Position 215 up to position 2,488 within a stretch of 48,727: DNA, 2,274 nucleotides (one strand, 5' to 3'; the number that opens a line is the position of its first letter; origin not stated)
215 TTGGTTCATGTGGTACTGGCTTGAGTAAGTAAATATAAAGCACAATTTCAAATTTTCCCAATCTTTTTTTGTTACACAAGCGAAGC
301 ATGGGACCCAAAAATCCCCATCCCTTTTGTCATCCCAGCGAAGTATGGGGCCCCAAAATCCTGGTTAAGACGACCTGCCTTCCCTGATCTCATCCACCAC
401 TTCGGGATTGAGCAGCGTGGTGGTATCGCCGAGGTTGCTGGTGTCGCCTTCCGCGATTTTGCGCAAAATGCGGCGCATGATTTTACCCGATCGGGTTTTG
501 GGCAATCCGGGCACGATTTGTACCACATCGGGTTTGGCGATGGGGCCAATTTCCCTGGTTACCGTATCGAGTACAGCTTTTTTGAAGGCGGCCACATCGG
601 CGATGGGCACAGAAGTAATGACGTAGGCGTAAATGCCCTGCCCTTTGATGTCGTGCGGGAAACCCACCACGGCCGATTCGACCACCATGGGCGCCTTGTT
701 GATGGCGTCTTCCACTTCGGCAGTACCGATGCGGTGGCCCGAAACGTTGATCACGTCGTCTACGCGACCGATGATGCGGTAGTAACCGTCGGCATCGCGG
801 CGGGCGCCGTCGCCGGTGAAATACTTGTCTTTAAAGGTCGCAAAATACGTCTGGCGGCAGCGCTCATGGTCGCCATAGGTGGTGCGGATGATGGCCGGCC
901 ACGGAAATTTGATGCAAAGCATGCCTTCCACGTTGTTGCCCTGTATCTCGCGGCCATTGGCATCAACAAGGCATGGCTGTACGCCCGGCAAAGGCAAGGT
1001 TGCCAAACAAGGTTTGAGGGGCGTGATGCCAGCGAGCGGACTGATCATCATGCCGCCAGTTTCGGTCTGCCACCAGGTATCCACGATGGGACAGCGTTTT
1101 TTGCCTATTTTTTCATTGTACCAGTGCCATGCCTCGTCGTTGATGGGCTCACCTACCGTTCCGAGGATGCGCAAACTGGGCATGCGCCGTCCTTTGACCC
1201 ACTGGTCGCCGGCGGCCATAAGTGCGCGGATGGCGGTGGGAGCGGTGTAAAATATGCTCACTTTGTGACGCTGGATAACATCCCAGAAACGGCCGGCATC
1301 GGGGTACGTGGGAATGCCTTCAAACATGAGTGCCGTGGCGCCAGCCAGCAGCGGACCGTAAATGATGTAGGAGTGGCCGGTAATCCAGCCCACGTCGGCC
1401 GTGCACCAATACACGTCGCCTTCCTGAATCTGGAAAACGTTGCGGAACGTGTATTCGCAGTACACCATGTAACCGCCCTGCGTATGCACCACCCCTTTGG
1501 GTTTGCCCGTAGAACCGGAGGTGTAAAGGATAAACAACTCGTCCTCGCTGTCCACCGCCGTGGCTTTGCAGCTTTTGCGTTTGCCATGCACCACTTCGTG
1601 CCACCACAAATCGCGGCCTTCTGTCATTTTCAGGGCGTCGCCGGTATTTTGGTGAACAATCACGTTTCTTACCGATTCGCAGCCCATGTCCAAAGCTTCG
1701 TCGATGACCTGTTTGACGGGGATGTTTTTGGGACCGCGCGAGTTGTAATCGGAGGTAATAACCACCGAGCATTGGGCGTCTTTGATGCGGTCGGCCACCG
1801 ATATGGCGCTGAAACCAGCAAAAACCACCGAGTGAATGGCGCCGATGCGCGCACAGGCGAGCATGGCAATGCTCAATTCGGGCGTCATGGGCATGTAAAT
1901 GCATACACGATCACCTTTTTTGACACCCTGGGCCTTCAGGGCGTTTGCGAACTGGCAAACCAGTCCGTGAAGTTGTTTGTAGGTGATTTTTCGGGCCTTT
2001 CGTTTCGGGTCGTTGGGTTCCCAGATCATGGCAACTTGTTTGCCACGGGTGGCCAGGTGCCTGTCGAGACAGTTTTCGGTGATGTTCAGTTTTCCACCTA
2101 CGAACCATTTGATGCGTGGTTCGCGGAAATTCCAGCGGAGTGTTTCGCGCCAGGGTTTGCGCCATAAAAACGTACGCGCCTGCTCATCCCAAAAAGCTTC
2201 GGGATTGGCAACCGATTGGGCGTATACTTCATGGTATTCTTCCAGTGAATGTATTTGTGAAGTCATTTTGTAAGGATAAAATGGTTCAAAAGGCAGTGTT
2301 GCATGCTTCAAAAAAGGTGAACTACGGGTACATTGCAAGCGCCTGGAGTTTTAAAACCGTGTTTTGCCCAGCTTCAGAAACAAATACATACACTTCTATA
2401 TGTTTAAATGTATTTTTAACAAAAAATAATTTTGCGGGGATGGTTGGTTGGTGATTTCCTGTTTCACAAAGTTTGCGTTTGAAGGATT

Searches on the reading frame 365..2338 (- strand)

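Call 58: search_protein_families(library=ncbifam, proteins=[window:365-2338:-], max_evalue=0.001)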
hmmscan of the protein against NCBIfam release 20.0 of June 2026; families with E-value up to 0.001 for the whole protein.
window:365-2338:- (657 aa): 104 families (the best 25 are shown)
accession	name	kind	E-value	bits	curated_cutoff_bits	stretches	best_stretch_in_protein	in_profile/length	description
NF001208.0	PRK00174.1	subfamily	1e-294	978.9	657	1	28-655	23-645/649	acetate--CoA ligase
TIGR02188.1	Ac_CoA_lig_AcsA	equivalog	9.6e-288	955.7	724.95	1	30-653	2-628/629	acetate--CoA ligase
NF007815.0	PRK10524.1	equivalog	2.1e-179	598.1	955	1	33-653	2-625/629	propionate--CoA ligase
TIGR02316.1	propion_prpE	equivalog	6.4e-168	560.2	827.4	1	34-653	2-624/628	propionate--CoA ligase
NF003313.0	PRK04319.1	equivalog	2.5e-136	455.2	729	1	65-636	24-572/574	acetate--CoA ligase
NF002937.0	PRK03584.1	subfamily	1.8e-97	327.1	639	1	27-653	30-650/657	acetoacetate--CoA ligase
NF047394.1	AcylCoAsynMbcS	equivalog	2.6e-71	240.8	850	1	85-628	13-519/525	acyl-CoA synthetase MbcS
TIGR01217.1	ac_ac_CoA_syn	equivalog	1.1e-70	238.6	520.9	1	29-649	31-642/652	acetoacetate--CoA ligase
NF004837.0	PRK06187.1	subfamily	4.7e-65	219.8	476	1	88-630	11-523/531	long-chain-fatty-acid--CoA ligase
TIGR02262.1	benz_CoA_lig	subfamily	1.3e-56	192.4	375.25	1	84-627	3-507/508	benzoate-CoA ligase family protein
NF053567.1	HBDA_AROS1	equivalog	1.3e-56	192.1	1000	1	114-628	36-518/523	3-hydroxybenzoate--CoA ligase HbdA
NF006181.0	PRK08314.1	subfamily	1.2e-48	165.7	705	1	116-629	48-554/563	long-chain-fatty-acid--CoA ligase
NF005714.0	PRK07529.1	subfamily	4.5e-48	164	632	1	89-630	34-577/640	acyl-CoA synthetase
TIGR03208.1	cyc_hxne_CoA_lg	equivalog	7.2e-47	160.3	792.3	1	90-626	27-537/538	cyclohexanecarboxylate-CoA ligase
NF006182.0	PRK08316.1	subfamily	7.8e-46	156.6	663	1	114-630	33-518/523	fatty acyl-CoA synthetase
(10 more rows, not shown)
